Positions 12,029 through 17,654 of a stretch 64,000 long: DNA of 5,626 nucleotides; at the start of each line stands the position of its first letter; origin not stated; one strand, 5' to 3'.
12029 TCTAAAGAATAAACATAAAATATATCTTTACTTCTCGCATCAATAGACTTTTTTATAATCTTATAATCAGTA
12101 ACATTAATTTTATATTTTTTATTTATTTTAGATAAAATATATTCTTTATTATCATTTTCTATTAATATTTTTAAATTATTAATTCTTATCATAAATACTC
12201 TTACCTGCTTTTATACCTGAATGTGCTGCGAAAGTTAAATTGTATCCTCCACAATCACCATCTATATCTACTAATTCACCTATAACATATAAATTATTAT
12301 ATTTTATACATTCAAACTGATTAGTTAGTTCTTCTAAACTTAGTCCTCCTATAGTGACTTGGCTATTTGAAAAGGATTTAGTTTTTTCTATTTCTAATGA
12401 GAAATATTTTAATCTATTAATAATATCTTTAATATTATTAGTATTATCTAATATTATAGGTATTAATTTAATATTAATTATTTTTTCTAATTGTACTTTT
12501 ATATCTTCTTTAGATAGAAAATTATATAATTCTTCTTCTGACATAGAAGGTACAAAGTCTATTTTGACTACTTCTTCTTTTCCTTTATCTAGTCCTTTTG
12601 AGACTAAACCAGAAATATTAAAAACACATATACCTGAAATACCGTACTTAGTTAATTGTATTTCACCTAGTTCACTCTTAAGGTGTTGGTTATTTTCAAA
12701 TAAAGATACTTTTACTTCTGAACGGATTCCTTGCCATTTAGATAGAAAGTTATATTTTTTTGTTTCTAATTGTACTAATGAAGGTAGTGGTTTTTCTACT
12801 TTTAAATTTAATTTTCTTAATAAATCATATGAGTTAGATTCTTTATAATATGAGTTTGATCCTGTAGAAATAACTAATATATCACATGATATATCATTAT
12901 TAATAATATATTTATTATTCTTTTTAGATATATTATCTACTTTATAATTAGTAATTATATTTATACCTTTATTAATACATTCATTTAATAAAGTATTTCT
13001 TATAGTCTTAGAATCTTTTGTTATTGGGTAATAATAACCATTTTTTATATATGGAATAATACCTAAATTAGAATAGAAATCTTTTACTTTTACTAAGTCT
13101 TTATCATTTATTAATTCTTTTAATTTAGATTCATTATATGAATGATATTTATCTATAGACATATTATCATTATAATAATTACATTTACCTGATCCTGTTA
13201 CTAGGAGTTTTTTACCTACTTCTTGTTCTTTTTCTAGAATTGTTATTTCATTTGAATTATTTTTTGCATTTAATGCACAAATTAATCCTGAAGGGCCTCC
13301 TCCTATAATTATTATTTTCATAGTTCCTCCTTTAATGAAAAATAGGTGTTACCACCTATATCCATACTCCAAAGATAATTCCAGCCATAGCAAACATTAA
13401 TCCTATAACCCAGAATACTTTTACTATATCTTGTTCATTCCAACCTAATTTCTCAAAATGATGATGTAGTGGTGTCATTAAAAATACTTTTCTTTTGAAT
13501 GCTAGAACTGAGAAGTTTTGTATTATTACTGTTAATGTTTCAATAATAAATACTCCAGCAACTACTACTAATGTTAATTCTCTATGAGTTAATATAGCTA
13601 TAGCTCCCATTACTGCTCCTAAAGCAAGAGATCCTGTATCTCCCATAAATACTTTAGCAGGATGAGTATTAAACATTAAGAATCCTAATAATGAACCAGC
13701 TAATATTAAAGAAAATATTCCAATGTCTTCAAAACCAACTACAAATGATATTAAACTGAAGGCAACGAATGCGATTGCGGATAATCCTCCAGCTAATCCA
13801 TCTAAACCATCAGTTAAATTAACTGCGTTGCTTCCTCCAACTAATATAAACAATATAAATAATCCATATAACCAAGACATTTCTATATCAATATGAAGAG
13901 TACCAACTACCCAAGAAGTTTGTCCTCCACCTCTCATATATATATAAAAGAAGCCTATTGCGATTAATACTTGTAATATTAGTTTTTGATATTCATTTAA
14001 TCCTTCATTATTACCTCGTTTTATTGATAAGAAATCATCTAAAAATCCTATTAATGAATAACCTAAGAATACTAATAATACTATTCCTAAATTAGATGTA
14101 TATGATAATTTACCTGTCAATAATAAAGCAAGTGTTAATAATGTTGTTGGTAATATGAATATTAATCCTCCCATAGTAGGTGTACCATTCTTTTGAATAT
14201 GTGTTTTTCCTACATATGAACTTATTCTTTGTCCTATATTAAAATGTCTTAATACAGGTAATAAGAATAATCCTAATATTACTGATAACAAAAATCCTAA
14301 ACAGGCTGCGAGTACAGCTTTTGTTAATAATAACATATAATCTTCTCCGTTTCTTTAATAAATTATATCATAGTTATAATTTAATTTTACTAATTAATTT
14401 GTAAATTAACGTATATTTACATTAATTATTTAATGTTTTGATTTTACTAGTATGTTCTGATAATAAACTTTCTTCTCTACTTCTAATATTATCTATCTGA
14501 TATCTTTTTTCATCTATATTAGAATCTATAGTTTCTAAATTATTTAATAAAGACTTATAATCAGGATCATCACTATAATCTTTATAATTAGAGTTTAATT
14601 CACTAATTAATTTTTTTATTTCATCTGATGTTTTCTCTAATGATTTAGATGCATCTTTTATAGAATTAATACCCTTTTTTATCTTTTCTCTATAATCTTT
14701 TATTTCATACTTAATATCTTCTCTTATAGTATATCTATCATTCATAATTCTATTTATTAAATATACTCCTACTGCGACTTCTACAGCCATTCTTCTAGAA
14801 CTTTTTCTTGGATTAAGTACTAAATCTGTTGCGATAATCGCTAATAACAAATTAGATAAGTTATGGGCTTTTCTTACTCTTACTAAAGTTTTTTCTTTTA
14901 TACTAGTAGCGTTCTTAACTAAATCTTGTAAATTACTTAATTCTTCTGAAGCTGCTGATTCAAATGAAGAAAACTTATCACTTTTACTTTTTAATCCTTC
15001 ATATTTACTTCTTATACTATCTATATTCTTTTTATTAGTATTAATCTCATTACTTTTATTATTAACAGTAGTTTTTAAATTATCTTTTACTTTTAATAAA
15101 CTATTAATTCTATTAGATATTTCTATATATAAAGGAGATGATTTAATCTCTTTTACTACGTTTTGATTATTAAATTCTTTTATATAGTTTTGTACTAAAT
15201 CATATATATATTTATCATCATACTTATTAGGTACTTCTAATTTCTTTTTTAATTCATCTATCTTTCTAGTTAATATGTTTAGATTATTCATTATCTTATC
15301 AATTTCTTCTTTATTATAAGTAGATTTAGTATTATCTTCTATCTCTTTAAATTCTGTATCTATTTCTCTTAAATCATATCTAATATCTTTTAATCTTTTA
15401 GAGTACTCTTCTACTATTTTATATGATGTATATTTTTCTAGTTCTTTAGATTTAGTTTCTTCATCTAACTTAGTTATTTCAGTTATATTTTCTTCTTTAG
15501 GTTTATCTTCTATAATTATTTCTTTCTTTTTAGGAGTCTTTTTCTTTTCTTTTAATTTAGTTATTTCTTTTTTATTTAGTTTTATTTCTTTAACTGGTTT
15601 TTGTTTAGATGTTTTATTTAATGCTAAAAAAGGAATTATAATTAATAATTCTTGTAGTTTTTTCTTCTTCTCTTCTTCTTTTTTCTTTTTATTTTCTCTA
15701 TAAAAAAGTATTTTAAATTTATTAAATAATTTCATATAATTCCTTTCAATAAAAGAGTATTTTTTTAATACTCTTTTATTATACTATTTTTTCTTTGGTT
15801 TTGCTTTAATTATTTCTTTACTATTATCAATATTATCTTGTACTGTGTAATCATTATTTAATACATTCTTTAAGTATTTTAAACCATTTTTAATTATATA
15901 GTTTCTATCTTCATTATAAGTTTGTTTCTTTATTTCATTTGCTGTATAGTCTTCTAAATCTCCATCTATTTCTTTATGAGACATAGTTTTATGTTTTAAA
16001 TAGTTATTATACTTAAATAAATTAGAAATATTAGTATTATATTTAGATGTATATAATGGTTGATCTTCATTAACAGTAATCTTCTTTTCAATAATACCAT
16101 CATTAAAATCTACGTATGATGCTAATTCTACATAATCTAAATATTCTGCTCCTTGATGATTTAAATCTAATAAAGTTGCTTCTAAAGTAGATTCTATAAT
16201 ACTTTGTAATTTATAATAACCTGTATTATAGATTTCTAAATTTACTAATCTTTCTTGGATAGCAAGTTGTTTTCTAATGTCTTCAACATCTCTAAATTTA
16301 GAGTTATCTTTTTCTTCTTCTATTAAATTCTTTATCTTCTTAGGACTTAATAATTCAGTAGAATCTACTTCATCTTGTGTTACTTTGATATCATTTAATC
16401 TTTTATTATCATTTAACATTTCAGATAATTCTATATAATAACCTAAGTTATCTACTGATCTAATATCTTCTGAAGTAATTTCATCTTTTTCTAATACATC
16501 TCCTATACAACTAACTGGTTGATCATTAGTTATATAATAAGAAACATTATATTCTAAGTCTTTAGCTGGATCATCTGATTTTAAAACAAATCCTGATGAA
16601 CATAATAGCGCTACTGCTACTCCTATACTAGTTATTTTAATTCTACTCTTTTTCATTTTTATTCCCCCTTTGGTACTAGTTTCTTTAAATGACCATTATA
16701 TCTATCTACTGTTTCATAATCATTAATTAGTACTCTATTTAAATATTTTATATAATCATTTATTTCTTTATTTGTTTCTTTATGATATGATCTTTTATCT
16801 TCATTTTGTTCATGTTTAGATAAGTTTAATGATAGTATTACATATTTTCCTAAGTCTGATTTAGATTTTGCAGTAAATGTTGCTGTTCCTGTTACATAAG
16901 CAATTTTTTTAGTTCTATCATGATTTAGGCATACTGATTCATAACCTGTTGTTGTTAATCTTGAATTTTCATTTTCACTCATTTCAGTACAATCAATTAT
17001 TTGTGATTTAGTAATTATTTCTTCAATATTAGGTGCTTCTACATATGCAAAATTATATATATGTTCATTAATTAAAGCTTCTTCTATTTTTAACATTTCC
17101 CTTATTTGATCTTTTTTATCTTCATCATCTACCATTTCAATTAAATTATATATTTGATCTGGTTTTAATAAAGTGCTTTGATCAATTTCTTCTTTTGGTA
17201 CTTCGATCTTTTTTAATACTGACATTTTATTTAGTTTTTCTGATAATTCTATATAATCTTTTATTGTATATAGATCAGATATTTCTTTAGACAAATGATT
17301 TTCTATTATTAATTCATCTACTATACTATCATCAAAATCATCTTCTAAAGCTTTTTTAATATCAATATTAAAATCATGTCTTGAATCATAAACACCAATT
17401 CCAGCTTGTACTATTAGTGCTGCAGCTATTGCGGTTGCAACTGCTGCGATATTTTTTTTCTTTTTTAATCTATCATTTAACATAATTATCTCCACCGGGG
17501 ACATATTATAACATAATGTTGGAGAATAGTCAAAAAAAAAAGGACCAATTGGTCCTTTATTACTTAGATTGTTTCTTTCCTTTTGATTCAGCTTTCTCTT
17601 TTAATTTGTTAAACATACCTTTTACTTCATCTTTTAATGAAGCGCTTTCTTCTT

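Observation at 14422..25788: An ~11 kb block of uncharacterised envelope and coiled-coil proteins lies in the dcw locus between pbpB and mraY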

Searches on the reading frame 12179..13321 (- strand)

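Call 9: search_protein_families(library=pfam, max_evalue=0.001, proteins=[window:12179-13321:-])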
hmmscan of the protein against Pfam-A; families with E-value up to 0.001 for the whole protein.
window:12179-13321:- (380 aa): 8 families
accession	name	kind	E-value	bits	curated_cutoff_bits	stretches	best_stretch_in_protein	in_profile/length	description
PF03486.20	HI0933_like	-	6.9e-48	163.7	50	1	2-374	2-243/244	HI0933-like protein Rossmann domain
PF22780.1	HI0933_like_1st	-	1.2e-15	58.1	27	1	180-322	2-165/165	HI0933-like protein barrel and H2TH domain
PF07992.20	Pyr_redox_2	-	1.4e-08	35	26.1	1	1-34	1-34/291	Pyridine nucleotide-disulphide oxidoreductase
PF13738.12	Pyr_redox_3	-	5.9e-08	32.8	30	1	4-36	1-33/305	Pyridine nucleotide-disulphide oxidoreductase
PF01266.30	DAO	-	1.6e-06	28.4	27.9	0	2-36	1-35/353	FAD dependent oxidoreductase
PF00890.30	FAD_binding_2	-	9.7e-06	25.5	20.4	1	3-54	2-53/414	FAD binding domain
PF00070.33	Pyr_redox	-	9.8e-06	26.4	22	0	2-36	1-35/82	Pyridine nucleotide-disulphide oxidoreductase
PF13450.12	NAD_binding_8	-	4.5e-05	24.1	21.9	1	5-36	1-32/68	NAD(P)-binding Rossmann-like domain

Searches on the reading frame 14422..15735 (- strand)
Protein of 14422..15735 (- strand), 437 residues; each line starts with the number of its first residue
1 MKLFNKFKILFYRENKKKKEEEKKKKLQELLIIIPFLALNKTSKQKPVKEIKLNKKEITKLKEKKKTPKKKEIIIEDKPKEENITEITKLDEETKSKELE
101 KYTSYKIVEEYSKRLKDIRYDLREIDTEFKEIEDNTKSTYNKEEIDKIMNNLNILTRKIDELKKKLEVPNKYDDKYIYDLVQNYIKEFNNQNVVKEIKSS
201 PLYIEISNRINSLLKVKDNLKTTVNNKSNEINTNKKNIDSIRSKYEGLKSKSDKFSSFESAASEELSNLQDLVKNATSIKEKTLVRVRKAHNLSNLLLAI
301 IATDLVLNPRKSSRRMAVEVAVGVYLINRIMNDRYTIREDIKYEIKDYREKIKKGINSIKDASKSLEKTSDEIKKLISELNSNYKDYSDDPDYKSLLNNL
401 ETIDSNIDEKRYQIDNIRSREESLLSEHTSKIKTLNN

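Call 4: search_protein_families(library=pfam, max_evalue=0.1, proteins=[window:14422-15735:-])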
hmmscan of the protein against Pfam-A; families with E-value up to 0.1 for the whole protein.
window:14422-15735:- (437 aa): 3 families
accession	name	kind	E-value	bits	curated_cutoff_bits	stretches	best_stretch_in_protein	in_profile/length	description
PF06013.18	WXG100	-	0.0058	17.3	27.3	0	352-386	9-43/86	Proteins of 100 residues with WXG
PF12732.12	YtxH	-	0.045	14.6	37.5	1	337-375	26-68/71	YtxH-like protein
PF07817.19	GLE1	-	0.075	12.7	24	1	338-398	17-76/250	GLE1-like protein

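Call 5: search_protein_families(library=ncbifam, max_evalue=0.1, proteins=[window:14422-15735:-])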
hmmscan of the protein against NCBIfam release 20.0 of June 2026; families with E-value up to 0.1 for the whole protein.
window:14422-15735:- (437 aa): 2 families
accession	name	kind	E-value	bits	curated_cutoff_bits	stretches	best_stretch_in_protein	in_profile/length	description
NF045487.1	ASRP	equivalog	3.8e-05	22.5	300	1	326-432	122-231/593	archaea-specific SMC-related protein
TIGR03930.1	WXG100_ESAT6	subfamily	0.024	14.8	44.85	0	241-274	2-35/90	WXG100 family type VII secretion target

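Call 65: search_protein_families(library=phrogs, max_evalue=0.01, proteins=[window:14422-15735:-])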
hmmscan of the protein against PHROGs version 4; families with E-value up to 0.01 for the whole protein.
window:14422-15735:- (437 aa): 1 family
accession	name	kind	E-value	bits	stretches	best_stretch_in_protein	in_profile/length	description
phrog_937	-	other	0.0066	17.8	1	93-169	10-84/115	hemolysin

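Call 92: search_solved_structures(query=A9, max_evalue=1)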
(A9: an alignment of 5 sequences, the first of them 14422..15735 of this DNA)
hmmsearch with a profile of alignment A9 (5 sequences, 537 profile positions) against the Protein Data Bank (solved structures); distinct sequences matched with E-value up to 1: 0.

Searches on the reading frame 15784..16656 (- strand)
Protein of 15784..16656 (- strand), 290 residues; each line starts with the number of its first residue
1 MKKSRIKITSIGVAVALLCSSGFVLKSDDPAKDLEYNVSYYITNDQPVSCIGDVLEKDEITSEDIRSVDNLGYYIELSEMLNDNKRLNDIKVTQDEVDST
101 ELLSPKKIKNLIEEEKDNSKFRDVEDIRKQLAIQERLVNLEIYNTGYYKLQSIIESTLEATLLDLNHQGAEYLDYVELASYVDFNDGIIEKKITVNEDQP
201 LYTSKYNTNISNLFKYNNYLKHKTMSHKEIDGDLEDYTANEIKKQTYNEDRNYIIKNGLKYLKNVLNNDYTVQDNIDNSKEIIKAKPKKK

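Call 4: search_protein_families(library=pfam, max_evalue=0.1, proteins=[window:15784-16656:-])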
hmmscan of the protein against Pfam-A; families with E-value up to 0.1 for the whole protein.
window:15784-16656:- (290 aa): 0 families

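Call 5: search_protein_families(library=ncbifam, max_evalue=0.1, proteins=[window:15784-16656:-])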
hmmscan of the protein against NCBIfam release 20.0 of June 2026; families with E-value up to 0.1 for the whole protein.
window:15784-16656:- (290 aa): 1 family
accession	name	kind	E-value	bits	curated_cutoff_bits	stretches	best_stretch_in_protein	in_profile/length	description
TIGR01259.1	comE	subfamily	0.0099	15.9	152.35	1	85-135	58-108/120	comEA protein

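Call 65: search_protein_families(library=phrogs, max_evalue=0.01, proteins=[window:15784-16656:-])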
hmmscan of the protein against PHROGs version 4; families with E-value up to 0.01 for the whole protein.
window:15784-16656:- (290 aa): 0 families

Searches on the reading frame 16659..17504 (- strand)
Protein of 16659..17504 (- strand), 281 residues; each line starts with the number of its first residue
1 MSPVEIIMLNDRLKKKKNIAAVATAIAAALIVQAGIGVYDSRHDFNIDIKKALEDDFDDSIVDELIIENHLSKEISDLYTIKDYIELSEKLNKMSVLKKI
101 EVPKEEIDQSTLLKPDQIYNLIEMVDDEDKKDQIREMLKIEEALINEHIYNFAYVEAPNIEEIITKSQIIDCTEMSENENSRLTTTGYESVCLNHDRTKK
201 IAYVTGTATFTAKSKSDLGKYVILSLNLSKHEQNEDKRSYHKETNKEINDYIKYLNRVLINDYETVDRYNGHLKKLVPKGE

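Call 4: search_protein_families(library=pfam, max_evalue=0.1, proteins=[window:16659-17504:-])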
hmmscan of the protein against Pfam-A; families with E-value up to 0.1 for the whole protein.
window:16659-17504:- (281 aa): 2 families
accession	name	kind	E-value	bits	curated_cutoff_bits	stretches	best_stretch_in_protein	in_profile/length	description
PF09716.15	ETRAMP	-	0.027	14.9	29.1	1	9-42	44-79/81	Malarial early transcribed membrane protein (ETRAMP)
PF08633.15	Rox3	-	0.029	15.1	25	1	126-243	59-172/204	Rox3 mediator complex subunit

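Call 5: search_protein_families(library=ncbifam, max_evalue=0.1, proteins=[window:16659-17504:-])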
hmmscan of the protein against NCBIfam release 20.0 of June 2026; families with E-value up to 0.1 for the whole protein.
window:16659-17504:- (281 aa): 1 family
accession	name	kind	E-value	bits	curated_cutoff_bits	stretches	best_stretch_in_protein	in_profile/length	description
NF004678.0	PRK06019.1-4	equivalog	0.044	12.6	444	1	13-74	100-161/355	5-(carboxyamino)imidazole ribonucleotide synthase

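Call 65: search_protein_families(library=phrogs, max_evalue=0.01, proteins=[window:16659-17483:-])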
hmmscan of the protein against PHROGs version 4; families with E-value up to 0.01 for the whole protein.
window:16659-17483:- (274 aa): 0 families
